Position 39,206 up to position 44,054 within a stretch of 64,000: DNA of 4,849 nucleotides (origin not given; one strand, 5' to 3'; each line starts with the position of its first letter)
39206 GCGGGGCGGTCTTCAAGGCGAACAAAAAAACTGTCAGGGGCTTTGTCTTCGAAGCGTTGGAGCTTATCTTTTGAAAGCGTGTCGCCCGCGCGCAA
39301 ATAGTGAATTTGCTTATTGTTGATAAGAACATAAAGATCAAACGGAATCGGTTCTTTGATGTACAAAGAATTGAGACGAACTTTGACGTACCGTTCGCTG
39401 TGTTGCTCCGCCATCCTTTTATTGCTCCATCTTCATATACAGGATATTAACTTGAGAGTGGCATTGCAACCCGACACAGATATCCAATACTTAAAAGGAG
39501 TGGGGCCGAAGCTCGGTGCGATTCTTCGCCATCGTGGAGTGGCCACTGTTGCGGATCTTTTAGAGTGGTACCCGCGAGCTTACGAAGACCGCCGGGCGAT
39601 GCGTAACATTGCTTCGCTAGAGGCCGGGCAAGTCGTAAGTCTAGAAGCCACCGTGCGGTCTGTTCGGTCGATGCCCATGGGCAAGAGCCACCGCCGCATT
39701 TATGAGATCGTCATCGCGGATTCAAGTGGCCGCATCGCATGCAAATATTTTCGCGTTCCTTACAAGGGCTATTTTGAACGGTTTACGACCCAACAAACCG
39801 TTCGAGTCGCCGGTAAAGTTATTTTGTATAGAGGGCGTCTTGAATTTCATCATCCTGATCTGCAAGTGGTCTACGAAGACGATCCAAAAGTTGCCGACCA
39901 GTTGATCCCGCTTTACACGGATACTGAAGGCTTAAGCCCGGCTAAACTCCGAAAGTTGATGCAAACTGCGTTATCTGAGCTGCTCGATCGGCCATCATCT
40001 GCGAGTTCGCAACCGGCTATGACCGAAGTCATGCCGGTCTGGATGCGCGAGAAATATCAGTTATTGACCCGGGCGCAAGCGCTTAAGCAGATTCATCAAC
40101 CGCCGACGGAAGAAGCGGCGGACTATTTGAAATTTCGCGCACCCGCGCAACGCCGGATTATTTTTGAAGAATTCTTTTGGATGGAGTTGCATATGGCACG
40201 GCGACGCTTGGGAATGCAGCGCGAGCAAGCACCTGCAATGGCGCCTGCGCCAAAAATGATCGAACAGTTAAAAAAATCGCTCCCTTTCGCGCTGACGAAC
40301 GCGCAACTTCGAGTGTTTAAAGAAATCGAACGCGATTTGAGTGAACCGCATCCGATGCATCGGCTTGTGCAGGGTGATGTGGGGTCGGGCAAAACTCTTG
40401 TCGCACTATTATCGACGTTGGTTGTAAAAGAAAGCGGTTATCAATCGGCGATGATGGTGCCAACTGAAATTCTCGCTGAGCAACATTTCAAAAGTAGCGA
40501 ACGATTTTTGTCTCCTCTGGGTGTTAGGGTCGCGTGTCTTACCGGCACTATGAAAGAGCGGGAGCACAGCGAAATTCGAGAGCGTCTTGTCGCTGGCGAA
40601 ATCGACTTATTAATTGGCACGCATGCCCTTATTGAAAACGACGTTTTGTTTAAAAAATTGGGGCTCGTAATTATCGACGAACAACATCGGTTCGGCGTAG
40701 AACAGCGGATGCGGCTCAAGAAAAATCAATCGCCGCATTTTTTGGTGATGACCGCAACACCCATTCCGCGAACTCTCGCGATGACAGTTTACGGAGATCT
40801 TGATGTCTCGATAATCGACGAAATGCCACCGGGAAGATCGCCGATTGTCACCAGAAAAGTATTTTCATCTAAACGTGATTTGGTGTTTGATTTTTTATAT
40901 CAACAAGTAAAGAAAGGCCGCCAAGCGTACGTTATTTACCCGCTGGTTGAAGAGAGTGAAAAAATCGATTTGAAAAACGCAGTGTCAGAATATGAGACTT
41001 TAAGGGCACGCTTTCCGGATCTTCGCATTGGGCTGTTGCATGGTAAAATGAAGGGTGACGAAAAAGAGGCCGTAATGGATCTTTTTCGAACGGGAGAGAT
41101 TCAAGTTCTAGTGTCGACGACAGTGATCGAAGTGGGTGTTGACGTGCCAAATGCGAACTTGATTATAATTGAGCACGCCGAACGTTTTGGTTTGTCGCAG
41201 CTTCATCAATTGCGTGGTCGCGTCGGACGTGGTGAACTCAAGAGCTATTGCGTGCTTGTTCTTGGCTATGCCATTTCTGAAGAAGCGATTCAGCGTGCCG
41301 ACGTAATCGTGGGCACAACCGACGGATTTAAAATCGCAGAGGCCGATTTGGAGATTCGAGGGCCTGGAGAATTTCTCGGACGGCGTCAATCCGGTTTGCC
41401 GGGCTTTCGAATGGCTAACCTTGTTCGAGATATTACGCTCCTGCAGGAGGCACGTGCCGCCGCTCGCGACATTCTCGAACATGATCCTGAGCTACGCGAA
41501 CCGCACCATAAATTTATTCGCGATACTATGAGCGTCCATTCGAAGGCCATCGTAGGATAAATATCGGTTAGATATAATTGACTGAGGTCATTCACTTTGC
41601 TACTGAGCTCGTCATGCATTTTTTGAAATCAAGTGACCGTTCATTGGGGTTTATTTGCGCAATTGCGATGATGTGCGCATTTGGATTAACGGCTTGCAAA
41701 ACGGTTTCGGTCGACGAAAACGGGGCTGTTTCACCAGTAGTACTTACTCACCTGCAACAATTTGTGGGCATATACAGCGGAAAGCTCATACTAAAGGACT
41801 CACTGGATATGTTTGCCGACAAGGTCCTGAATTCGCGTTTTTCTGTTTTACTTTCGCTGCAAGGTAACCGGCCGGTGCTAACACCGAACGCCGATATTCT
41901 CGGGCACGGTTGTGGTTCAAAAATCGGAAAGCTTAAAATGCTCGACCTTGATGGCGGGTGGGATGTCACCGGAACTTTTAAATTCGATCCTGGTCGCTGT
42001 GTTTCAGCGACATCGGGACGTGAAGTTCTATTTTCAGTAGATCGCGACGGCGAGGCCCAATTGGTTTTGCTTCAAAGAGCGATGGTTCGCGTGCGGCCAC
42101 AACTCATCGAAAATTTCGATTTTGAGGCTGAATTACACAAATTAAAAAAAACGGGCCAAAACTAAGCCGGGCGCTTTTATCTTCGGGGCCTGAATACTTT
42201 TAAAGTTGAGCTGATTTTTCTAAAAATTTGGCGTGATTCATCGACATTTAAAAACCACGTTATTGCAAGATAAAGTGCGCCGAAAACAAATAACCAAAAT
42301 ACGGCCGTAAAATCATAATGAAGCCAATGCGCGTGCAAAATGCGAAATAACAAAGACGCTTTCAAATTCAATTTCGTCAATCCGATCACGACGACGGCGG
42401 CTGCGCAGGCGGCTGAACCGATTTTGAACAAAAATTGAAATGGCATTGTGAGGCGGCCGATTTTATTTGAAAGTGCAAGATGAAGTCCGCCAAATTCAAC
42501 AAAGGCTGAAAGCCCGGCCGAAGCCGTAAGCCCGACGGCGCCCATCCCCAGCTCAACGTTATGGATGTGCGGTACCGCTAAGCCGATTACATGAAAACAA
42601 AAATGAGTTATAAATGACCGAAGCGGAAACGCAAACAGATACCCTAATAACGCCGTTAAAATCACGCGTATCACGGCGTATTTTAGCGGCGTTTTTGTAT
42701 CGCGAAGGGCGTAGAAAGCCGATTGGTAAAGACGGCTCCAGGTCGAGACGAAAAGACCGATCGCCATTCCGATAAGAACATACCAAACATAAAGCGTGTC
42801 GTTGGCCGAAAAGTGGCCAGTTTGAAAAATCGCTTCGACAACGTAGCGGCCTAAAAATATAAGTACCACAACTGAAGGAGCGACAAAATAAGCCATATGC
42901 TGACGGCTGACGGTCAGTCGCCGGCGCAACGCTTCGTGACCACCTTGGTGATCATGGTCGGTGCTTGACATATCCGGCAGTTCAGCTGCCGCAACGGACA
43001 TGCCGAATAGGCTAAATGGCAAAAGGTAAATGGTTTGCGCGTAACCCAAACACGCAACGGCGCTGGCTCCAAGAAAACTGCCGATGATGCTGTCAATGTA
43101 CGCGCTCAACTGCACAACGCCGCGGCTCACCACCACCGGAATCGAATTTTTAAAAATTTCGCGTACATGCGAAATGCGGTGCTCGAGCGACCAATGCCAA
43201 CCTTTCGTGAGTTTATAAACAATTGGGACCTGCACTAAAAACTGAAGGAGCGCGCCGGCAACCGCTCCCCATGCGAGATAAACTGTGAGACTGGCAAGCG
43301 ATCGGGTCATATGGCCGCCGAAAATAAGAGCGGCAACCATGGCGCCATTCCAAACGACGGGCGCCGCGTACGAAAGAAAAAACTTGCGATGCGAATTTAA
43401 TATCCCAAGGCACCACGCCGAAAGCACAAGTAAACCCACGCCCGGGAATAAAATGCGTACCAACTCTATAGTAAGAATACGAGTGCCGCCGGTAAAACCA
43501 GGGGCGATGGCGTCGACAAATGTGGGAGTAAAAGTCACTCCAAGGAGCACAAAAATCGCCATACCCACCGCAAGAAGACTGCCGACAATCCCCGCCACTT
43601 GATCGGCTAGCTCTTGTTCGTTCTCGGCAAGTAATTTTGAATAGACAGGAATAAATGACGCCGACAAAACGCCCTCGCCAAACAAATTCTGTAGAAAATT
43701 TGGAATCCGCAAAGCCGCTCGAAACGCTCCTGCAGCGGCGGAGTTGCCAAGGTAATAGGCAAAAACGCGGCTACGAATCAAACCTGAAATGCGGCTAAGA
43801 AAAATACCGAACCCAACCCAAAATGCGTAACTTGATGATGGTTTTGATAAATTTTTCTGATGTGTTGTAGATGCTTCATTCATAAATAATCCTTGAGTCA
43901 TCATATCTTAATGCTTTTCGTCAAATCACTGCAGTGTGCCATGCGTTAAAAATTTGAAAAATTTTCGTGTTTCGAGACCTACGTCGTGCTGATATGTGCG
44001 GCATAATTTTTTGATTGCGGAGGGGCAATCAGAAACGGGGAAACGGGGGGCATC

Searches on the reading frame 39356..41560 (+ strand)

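Call 76: search_protein_families(library=pfam, proteins=[window:39356-41560:+], max_evalue=0.00001)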
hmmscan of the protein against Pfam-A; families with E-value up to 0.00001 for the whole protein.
window:39356-41560:+ (734 aa): 6 families
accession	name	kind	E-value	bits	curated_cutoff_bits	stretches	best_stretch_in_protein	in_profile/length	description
PF00271.37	Helicase_C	-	4.7e-26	91.6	23.5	1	509-625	5-108/110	Helicase conserved C-terminal domain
PF00270.35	DEAD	-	2.2e-24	86.5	26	1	316-475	3-165/167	DEAD/DEAH box helicase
PF17191.10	RecG_wedge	-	2.2e-23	83.1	23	1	42-207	1-160/162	RecG wedge domain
PF19833.4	RecG_dom3_C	-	3.6e-16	59.4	26.8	1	654-723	1-71/87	ATP-dependent DNA helicase RecG, domain 3, C-terminal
PF04851.21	ResIII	-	3e-11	43.9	22.5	1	313-469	4-162/164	Type III restriction enzyme, res subunit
PF01336.31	tRNA_anti-codon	-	1.5e-10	41.3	27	1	94-172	1-75/75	OB-fold nucleic acid binding domain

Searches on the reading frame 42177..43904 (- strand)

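Call 76: search_protein_families(library=pfam, proteins=[window:42177-43904:-], max_evalue=0.00001)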
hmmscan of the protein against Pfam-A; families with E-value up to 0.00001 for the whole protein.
window:42177-43904:- (575 aa): 1 family
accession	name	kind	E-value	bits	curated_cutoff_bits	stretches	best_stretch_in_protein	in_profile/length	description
PF03023.19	MurJ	-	1e-79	268.8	27.4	1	48-429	1-376/451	Lipid II flippase MurJ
